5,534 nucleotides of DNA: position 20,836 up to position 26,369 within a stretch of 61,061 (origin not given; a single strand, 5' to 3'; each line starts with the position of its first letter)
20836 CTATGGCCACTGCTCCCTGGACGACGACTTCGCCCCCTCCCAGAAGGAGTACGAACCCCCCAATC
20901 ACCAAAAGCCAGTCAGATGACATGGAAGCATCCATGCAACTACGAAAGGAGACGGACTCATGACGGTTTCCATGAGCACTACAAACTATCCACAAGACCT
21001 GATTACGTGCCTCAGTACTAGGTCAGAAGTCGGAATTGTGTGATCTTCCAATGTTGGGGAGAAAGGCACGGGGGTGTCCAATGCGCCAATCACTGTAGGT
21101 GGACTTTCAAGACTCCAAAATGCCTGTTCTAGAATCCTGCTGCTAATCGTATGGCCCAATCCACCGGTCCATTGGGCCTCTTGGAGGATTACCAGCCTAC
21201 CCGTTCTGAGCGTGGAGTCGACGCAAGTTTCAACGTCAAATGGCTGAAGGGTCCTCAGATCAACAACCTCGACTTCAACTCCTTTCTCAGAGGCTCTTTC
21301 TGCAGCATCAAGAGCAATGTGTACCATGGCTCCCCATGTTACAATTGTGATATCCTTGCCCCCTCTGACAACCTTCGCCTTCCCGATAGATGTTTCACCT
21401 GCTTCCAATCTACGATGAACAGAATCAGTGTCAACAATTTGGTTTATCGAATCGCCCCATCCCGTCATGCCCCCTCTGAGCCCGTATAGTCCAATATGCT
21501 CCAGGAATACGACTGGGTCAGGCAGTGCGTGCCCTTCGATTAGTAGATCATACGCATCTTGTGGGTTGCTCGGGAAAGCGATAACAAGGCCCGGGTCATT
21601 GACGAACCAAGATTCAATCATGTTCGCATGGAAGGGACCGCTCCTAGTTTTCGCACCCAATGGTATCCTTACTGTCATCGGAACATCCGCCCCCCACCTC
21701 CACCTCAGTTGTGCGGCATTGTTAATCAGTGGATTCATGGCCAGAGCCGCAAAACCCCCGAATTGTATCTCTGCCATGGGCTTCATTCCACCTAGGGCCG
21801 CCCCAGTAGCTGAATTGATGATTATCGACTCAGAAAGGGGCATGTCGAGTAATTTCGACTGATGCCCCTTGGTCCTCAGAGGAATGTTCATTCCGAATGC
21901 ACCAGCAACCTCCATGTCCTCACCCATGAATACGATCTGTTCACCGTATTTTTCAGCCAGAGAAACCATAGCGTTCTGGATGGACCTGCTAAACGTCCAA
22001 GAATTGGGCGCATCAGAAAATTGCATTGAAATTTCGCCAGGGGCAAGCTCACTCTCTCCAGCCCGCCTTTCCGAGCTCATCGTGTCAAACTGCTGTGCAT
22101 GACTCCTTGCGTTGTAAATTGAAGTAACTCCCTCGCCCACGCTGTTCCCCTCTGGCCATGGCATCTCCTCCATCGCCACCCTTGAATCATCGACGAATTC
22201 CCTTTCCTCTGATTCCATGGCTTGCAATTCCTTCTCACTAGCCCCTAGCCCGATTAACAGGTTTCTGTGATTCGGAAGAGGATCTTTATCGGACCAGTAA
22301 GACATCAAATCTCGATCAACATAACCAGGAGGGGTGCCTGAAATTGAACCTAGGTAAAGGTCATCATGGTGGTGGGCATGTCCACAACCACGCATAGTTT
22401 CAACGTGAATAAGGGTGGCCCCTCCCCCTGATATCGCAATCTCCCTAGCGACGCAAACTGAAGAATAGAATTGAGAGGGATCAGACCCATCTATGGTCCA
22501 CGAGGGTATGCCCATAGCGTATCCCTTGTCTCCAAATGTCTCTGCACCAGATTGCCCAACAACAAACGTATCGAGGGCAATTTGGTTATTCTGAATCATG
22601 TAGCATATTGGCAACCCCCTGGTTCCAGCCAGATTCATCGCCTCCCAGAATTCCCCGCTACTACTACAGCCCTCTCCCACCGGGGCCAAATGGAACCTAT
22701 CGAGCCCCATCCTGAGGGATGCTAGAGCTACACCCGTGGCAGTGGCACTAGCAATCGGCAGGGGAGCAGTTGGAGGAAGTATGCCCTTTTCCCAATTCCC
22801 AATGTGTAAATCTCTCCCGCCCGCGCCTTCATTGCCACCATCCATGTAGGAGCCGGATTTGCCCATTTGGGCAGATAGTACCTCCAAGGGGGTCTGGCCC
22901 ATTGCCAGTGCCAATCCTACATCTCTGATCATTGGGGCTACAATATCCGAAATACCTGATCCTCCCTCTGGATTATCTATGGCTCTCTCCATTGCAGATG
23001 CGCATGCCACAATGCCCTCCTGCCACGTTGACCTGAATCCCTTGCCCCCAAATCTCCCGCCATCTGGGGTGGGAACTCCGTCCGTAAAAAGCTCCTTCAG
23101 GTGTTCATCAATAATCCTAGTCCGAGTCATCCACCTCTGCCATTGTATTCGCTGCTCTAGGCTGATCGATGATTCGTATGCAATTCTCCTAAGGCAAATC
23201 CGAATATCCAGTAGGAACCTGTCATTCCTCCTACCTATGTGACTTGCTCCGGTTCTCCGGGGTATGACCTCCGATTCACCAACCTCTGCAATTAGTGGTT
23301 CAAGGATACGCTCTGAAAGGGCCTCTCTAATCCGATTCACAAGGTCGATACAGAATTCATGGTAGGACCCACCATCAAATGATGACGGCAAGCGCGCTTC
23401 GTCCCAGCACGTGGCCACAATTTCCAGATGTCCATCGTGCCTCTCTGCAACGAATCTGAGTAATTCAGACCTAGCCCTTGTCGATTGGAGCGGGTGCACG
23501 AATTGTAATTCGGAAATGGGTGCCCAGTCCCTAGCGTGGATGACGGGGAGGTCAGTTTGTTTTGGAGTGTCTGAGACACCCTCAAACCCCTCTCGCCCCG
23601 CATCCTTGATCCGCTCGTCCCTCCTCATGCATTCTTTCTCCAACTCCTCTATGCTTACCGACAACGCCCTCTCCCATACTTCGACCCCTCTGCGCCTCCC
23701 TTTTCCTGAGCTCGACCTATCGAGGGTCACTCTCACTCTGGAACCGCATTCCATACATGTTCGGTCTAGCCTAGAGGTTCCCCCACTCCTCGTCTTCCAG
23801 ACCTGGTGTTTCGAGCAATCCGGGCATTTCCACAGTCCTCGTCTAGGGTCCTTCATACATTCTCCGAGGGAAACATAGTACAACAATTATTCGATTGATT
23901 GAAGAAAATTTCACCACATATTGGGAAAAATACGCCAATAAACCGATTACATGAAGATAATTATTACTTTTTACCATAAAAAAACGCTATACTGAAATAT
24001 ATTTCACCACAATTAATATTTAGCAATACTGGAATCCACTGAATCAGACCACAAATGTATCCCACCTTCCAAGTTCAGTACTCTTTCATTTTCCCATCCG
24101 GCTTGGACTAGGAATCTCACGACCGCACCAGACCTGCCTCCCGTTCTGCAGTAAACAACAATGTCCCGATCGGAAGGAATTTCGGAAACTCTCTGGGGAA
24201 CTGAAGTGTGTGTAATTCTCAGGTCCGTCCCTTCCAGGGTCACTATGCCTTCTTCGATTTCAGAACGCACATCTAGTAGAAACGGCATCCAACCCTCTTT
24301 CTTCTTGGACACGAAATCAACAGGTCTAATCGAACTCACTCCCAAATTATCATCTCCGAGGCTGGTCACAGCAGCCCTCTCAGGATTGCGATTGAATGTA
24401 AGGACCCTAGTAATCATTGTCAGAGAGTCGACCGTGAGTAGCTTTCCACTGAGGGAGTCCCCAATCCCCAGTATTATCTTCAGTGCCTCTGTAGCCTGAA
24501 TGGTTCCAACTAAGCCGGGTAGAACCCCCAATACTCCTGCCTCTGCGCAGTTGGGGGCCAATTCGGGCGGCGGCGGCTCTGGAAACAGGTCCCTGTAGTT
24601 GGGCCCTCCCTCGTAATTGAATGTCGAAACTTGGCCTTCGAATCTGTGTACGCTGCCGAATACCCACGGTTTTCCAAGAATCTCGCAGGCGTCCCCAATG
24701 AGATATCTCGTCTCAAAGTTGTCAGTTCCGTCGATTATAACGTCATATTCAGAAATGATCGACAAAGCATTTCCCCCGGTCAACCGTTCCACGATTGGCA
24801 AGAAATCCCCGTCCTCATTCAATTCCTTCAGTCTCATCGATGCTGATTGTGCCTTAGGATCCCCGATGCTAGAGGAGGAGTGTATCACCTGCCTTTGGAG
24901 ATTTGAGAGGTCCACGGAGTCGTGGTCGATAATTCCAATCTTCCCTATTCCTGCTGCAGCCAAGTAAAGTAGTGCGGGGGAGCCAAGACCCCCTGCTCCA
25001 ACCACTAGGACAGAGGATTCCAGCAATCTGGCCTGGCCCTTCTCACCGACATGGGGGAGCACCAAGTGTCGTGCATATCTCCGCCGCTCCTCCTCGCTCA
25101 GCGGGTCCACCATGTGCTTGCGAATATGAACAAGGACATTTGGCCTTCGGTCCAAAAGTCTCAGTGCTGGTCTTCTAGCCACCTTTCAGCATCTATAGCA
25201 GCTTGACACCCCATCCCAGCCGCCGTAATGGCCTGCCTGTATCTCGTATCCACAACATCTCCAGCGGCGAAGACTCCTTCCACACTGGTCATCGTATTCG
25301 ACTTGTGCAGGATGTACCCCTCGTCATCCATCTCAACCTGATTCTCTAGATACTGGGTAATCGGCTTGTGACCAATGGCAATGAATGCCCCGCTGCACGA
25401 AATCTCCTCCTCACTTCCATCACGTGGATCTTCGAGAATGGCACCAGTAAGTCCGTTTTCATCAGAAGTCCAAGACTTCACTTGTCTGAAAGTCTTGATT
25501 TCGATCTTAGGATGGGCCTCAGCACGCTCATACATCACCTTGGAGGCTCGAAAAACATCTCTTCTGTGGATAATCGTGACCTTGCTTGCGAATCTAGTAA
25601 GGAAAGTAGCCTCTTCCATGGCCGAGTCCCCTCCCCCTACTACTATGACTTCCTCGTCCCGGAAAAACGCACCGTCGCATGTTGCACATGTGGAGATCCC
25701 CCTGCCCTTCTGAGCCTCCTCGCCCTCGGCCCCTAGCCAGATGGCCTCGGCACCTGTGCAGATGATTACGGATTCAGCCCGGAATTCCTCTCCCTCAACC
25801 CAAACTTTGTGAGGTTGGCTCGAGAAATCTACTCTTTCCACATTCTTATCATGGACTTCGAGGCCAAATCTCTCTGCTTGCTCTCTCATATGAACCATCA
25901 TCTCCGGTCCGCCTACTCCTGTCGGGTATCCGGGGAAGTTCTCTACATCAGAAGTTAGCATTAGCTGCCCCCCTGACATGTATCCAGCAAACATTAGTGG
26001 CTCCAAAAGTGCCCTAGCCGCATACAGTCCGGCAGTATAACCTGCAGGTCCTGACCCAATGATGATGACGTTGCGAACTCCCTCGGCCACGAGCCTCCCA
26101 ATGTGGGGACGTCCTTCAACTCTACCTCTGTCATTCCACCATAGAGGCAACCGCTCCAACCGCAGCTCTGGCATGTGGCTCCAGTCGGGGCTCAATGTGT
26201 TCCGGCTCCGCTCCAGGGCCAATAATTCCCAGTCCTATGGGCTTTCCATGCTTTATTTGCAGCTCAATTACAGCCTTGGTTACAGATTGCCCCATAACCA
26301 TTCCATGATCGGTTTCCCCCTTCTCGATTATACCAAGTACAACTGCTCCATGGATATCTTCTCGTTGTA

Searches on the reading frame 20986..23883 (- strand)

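Call 81: search_protein_families(library=pfam, proteins=[window:20986-23883:-], max_evalue=0.00001)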
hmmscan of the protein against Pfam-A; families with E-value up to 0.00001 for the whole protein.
window:20986-23883:- (965 aa): 3 families
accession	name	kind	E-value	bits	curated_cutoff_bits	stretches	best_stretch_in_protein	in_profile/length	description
PF02780.25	Transketolase_C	-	1.1e-33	116.2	25.9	1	834-954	1-122/124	Transketolase, C-terminal domain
PF00676.26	E1_dh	-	4.5e-32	111.7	22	1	312-571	46-291/300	Dehydrogenase E1 component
PF02779.29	Transket_pyr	-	8.5e-18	65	27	1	632-800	6-172/174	Transketolase, pyrimidine binding domain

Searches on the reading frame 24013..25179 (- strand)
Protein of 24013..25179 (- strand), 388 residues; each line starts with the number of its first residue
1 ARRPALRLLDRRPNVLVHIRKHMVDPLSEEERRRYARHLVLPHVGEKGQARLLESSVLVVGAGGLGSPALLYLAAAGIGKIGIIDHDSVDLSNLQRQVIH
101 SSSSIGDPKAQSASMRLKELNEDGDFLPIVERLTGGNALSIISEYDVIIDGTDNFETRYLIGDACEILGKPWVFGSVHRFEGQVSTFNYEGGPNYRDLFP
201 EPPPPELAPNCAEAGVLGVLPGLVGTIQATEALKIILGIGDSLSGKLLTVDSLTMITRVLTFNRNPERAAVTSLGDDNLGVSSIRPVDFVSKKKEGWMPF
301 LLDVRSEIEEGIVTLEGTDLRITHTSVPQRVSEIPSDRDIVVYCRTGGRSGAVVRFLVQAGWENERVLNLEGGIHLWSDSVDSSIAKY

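Call 11: search_protein_families(library=pfam, proteins=[window:24013-25179:-], max_evalue=0.01)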
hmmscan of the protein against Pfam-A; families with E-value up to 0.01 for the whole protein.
window:24013-25179:- (388 aa): 2 families
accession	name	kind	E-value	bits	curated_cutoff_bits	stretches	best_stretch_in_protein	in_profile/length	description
PF00899.27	ThiF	-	1e-76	257.7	28.1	1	35-266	1-234/238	ThiF family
PF00581.25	Rhodanese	-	4.9e-09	37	22.2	1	301-379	16-101/102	Rhodanese-like domain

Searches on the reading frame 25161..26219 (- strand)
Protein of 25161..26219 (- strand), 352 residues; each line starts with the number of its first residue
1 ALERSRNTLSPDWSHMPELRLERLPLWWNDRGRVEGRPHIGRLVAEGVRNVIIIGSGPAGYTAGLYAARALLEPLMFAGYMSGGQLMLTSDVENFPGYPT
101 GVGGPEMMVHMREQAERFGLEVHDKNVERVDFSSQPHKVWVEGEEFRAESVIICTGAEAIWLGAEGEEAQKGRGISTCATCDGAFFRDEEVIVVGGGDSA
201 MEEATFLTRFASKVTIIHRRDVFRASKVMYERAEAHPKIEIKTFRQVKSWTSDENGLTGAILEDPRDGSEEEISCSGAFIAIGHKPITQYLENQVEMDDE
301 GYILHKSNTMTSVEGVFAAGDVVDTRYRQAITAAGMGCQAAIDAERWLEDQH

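Call 11: search_protein_families(library=pfam, proteins=[window:25161-26219:-], max_evalue=0.01)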
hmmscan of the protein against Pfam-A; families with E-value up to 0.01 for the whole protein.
window:25161-26219:- (352 aa): 11 families
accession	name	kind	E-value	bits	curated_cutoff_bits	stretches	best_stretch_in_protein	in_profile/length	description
PF07992.20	Pyr_redox_2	-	1e-46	160.1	26.1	1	50-337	2-291/291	Pyridine nucleotide-disulphide oxidoreductase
PF13738.12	Pyr_redox_3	-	1.5e-19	70.8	30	1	103-320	79-305/305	Pyridine nucleotide-disulphide oxidoreductase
PF00070.33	Pyr_redox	-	1.1e-15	58.3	22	1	191-258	2-75/82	Pyridine nucleotide-disulphide oxidoreductase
PF01494.25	FAD_binding_3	-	5.4e-07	29.6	22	0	225-275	102-150/349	FAD binding domain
PF01134.28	GIDA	-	8.9e-07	28.7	22.1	0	50-77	1-28/391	Glucose inhibited division protein A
PF03486.20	HI0933_like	-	2.2e-05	24.5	50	0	50-70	2-22/244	HI0933-like protein Rossmann domain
PF00890.30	FAD_binding_2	-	2.3e-05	24.2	20.4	0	51-70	2-21/414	FAD binding domain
PF01266.30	DAO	-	0.0002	21.4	27.9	0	106-162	150-209/353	FAD dependent oxidoreductase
PF13241.12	NAD_binding_7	-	0.002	19.1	22.1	0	187-235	6-55/104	Putative NAD(P)-binding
PF01946.23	Thi4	-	0.0021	17.8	26.2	0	49-70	18-39/235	Thi4 family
PF12831.13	FAD_oxidored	-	0.0041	16.9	27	0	51-70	2-21/416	FAD dependent oxidoreductase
